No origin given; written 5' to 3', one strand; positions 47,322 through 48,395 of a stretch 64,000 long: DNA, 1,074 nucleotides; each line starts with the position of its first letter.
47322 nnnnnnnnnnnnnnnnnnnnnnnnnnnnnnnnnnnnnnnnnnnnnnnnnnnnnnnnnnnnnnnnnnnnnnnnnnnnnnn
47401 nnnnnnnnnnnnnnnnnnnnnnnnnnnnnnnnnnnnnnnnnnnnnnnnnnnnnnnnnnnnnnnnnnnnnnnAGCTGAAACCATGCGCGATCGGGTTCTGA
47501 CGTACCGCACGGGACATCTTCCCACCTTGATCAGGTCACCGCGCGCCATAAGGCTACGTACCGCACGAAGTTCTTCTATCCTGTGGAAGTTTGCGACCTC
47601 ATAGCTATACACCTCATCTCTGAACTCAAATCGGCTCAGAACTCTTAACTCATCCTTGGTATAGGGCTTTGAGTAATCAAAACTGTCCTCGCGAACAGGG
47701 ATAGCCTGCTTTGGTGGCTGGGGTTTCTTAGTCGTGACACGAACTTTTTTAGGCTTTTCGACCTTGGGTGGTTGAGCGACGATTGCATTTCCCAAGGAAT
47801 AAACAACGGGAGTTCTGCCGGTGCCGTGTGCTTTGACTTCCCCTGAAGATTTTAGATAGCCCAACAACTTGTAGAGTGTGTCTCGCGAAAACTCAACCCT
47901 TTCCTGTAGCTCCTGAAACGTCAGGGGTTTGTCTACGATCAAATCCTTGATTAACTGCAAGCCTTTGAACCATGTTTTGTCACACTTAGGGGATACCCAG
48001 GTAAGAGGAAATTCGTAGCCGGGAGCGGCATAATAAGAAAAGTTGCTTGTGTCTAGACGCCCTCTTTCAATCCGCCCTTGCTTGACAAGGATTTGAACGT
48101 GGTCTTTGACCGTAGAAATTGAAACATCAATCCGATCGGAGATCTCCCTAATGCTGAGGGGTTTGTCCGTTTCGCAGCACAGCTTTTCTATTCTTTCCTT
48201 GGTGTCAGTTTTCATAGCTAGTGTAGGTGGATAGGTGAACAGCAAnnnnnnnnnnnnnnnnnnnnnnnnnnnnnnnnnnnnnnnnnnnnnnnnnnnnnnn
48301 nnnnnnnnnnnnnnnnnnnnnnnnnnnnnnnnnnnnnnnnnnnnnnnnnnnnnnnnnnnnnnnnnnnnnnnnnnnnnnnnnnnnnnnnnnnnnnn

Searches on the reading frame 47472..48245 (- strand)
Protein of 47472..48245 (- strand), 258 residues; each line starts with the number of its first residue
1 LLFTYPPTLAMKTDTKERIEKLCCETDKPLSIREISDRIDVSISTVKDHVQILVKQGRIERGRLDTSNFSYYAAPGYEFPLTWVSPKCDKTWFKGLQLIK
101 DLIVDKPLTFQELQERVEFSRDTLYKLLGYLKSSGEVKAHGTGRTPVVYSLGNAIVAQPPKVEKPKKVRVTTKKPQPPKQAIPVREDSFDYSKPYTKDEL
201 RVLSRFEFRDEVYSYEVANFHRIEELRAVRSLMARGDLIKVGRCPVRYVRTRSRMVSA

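Call 38: search_protein_families(library=pfam, proteins=[window:47472-48245:-], max_evalue=1)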
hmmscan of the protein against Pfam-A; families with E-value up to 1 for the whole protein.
window:47472-48245:- (258 aa): 39 families (the best 25 are shown)
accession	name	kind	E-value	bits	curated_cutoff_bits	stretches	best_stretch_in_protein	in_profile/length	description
PF08279.18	HTH_11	-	3.3e-08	33.7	25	2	25-59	11-46/55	HTH domain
PF24033.1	DUF7342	-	5.1e-08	33.5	31.6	1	15-75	3-62/150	Family of unknown function (DUF7342)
PF01978.25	TrmB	-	1.1e-07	32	25.6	2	102-150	17-63/68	Sugar-specific transcriptional regulator TrmB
PF13412.12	HTH_24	-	1.5e-07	31.3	21.9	1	29-60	17-48/48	Winged helix-turn-helix DNA-binding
PF12840.13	HTH_20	-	7.2e-07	29.5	27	1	25-57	14-46/51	Helix-turn-helix domain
PF09339.16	HTH_IclR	-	2.7e-05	24.3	22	1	25-61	14-50/52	IclR helix-turn-helix domain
PF25213.1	HVO_A0261_N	-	5.3e-05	23.5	35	2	104-140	21-57/86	HVO_A0261 N-terminal domain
PF12802.13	MarR_2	-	7.2e-05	23.3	27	1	29-63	19-54/61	MarR family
PF02186.21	TFIIE_beta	-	9.1e-05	23.1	28.1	1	26-71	15-60/66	TFIIE beta subunit core domain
PF21476.4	PF0610-like_N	-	0.00011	22.7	33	1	16-53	3-38/50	PF0610-like, N-terminal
PF02082.26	Rrf2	-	0.00013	22.6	30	1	26-60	20-54/132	Iron-dependent Transcriptional regulator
PF01047.28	MarR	-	0.00017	21.8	24.6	1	23-63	11-51/59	MarR family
PF00392.27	GntR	-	0.00035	20.6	27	1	17-61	11-56/64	Bacterial regulatory proteins, gntR family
PF25212.1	HVO_A0114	-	0.00039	20.6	27.6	1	26-62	33-69/84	HVO_A0114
PF13545.12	HTH_Crp_2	-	0.001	19.4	27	1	26-63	19-57/70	Crp-like helix-turn-helix domain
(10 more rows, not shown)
